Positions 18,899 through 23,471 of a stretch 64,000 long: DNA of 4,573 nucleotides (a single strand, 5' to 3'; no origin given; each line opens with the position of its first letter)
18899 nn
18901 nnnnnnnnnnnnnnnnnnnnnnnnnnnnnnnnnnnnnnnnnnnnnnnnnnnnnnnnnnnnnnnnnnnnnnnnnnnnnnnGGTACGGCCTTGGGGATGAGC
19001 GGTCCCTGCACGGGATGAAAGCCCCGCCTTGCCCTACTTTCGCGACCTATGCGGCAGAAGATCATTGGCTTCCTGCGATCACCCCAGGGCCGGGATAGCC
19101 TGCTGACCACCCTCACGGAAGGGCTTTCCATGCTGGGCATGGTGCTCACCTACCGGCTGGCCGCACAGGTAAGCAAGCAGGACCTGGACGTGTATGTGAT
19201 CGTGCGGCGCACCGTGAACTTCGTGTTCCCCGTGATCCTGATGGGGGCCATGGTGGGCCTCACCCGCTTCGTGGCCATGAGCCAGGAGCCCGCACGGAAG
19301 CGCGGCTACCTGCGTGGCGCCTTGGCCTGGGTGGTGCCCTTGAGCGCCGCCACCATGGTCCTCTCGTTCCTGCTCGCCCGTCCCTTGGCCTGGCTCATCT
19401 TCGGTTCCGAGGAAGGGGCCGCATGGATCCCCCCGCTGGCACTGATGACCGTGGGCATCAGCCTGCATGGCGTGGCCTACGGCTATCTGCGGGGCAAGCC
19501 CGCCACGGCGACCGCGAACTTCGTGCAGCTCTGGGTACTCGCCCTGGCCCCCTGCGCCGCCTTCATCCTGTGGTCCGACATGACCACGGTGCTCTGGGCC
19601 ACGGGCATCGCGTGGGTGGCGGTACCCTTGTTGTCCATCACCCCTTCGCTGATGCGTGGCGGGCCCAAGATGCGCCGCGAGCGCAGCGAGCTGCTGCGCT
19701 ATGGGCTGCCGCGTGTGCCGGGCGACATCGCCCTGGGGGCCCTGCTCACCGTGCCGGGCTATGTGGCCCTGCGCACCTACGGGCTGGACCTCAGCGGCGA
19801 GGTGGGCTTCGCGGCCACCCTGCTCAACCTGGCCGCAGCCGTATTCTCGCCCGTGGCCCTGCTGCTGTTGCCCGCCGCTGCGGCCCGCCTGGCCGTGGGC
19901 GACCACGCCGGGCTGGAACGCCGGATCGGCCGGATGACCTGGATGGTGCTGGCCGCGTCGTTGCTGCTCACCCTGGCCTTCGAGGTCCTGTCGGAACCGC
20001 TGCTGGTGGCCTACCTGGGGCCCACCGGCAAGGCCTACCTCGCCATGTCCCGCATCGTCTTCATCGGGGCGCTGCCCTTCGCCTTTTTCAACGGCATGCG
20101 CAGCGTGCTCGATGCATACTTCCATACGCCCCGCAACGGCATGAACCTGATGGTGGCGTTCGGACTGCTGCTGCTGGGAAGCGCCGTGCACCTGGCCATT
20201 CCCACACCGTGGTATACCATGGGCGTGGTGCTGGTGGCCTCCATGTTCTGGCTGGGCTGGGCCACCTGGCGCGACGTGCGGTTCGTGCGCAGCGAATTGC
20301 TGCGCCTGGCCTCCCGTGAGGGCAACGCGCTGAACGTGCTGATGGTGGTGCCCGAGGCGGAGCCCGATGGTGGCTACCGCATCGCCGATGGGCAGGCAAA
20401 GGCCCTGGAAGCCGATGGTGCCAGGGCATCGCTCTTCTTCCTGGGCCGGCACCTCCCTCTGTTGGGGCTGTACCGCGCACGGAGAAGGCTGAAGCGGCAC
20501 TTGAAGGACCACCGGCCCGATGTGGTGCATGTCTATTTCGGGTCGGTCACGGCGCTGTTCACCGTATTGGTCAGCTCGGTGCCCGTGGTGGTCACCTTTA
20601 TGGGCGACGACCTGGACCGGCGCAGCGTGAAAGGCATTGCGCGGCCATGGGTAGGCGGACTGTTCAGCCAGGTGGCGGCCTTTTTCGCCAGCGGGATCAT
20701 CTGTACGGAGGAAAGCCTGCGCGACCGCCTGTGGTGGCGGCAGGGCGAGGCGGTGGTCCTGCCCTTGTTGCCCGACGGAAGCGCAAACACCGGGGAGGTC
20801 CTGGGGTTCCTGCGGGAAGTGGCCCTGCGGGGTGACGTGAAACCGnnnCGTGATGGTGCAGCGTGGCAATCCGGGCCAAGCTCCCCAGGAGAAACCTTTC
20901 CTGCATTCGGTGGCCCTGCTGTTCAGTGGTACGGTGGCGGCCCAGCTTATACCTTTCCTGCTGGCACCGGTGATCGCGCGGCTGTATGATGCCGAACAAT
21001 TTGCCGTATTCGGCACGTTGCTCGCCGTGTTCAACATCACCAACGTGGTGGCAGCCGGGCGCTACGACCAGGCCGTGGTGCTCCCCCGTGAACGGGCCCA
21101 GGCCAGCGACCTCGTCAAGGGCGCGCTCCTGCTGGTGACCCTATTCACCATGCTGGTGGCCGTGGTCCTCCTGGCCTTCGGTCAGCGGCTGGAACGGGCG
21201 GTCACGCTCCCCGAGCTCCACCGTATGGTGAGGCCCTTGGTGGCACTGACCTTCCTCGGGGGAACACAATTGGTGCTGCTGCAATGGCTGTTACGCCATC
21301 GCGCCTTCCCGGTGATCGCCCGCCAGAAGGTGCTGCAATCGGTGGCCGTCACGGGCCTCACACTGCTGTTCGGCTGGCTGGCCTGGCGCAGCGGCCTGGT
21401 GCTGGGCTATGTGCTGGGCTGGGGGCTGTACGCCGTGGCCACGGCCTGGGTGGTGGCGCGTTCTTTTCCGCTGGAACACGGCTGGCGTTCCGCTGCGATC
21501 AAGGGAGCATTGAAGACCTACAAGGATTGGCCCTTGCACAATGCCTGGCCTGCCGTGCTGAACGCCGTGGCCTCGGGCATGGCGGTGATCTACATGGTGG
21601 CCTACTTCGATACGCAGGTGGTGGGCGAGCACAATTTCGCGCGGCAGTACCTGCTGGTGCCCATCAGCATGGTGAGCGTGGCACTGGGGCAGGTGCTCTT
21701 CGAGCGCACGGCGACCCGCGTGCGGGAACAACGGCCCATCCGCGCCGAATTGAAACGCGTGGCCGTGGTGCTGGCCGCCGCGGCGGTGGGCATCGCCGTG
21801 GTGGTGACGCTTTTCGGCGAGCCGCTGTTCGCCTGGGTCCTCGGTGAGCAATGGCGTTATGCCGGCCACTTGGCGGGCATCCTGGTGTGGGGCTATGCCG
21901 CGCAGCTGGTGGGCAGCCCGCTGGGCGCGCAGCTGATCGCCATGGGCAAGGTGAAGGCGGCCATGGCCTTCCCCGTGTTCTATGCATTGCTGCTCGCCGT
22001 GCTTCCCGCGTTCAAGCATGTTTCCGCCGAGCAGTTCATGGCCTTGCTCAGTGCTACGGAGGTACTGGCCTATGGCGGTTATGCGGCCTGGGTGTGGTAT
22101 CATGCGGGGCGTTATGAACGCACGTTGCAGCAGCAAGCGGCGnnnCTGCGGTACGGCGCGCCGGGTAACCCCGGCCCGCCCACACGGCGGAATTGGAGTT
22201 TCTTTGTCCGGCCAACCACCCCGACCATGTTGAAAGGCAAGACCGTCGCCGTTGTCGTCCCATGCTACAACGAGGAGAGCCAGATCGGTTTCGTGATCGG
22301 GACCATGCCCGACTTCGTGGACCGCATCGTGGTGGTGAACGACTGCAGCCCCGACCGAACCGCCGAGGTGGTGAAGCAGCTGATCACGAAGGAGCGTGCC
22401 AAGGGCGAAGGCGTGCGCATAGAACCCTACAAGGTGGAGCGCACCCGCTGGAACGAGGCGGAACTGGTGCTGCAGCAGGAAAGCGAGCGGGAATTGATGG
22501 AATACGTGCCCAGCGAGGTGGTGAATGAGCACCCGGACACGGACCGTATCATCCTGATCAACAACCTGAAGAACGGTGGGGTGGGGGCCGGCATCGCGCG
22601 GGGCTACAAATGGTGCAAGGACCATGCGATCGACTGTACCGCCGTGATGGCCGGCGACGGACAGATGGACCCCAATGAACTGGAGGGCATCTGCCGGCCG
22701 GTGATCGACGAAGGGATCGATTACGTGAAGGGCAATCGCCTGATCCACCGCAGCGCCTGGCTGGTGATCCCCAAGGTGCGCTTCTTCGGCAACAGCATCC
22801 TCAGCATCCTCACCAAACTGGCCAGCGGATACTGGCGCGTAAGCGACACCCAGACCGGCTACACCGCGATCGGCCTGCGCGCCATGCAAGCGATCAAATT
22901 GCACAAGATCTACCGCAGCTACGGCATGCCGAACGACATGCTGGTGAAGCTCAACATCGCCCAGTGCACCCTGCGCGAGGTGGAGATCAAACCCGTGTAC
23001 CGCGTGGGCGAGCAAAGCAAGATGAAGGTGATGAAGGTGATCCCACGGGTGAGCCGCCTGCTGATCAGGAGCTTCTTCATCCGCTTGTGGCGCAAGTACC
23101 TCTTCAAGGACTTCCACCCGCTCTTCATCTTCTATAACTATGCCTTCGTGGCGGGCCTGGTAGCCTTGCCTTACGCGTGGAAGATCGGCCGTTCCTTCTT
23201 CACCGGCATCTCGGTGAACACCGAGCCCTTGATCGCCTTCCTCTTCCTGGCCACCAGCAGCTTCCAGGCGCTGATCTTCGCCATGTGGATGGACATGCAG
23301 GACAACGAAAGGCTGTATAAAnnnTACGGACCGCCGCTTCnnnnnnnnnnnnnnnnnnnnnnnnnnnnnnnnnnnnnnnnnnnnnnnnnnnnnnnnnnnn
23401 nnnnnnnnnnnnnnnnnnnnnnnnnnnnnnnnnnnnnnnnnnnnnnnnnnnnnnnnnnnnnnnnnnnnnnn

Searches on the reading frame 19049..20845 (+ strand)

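Call 11: search_protein_families(library=pfam, proteins=[window:19049-20845:+], max_evalue=0.001)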
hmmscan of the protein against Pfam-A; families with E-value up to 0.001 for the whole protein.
window:19049-20845:+ (599 aa): 2 families
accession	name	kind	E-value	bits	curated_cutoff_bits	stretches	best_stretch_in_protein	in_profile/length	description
PF13579.12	Glyco_trans_4_4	-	3.5e-08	34.4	29.7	1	430-568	21-149/158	Glycosyl transferase 4-like domain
PF13439.12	Glyco_transf_4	-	6.3e-08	33.3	28.5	1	449-564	37-151/170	Glycosyltransferase Family 4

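Call 45: search_protein_families(library=ncbifam, proteins=[window:19049-20845:+], max_evalue=0.0001)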
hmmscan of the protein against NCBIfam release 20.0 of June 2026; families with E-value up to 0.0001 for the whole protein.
window:19049-20845:+ (599 aa): 1 family
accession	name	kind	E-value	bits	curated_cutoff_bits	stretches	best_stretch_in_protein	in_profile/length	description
NF011679.0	PRK15099.1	equivalog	2e-05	24.1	325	1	65-183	56-174/416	lipid III flippase WzxE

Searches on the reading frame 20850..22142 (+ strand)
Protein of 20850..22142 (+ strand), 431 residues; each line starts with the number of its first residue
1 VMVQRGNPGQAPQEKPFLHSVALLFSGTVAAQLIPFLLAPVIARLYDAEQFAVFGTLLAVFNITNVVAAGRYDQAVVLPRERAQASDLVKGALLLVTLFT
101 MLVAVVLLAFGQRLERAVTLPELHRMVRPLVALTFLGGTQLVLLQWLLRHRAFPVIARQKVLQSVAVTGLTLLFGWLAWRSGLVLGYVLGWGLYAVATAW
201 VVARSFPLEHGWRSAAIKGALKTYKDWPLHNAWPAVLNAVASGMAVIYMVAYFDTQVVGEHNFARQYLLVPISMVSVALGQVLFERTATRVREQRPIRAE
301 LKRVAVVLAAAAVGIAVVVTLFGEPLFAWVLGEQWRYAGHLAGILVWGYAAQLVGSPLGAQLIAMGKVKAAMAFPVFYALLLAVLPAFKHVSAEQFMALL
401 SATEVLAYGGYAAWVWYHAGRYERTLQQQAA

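Call 11: search_protein_families(library=pfam, proteins=[window:20850-22142:+], max_evalue=0.001)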
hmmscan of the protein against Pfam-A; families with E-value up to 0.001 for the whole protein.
window:20850-22142:+ (431 aa): 2 families
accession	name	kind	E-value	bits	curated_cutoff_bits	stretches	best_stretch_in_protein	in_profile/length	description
PF13440.11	Polysacc_synt_3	-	5.8e-13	49.2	23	1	41-336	1-289/293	Polysaccharide biosynthesis protein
PF01943.22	Polysacc_synt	-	2e-07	31.2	28.2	1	18-284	2-267/274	Polysaccharide biosynthesis protein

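Call 45: search_protein_families(library=ncbifam, proteins=[window:20853-22142:+], max_evalue=0.0001)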
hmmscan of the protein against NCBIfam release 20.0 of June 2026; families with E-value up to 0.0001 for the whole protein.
window:20853-22142:+ (430 aa): 2 families
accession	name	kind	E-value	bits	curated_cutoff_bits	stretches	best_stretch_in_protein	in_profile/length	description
NF007773.0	PRK10459.1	equivalog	7.2e-12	45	273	1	32-383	23-369/492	MOP flippase family protein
NF047674.1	TeichurnBiosyTuaB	equivalog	6.8e-05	22.1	580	1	31-394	26-380/469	teichuronic acid biosynthesis protein TuaB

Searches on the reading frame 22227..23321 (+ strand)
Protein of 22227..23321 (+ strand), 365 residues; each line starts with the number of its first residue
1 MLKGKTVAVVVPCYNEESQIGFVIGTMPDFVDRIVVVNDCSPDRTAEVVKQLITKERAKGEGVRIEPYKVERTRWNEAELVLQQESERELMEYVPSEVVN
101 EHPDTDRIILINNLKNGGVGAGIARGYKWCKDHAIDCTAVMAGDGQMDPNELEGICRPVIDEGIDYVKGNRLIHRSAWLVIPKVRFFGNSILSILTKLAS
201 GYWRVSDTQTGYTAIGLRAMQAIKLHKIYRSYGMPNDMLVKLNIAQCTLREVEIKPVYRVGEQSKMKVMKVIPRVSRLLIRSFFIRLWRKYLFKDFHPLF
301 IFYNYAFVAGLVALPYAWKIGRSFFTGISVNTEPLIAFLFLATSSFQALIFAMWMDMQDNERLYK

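Call 11: search_protein_families(library=pfam, proteins=[window:22227-23321:+], max_evalue=0.001)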
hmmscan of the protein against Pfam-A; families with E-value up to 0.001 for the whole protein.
window:22227-23321:+ (365 aa): 1 family
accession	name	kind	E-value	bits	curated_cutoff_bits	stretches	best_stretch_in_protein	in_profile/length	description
PF00535.33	Glycos_transf_2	-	4.9e-15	56.3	23.3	2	9-63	2-55/168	Glycosyl transferase family 2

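Call 45: search_protein_families(library=ncbifam, proteins=[window:22227-23321:+], max_evalue=0.0001)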
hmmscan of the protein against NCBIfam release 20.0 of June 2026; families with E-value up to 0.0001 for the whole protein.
window:22227-23321:+ (365 aa): 4 families
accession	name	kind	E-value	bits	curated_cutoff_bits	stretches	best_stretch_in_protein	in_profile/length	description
TIGR04182.1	glyco_TIGR04182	equivalog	1.5e-12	47.5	325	1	138-358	76-282/293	S-layer glycoprotein N-glycosyltransferase AglJ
NF041391.1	DPhHxTase_Halo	equivalog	1e-08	34.4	375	1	159-263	92-190/213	dolichyl-phosphate hexose transferase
NF058614.1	PPMAGASynPpgS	equivalog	1.2e-07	31.4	370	1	7-51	2-46/226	polyprenyl-phospho-N-acetylgalactosaminyl synthase PpgS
TIGR03937.1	PgaC_IcaA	equivalog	8e-06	25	422.3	1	5-56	45-99/407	poly-beta-1,6-N-acetyl-D-glucosamine synthase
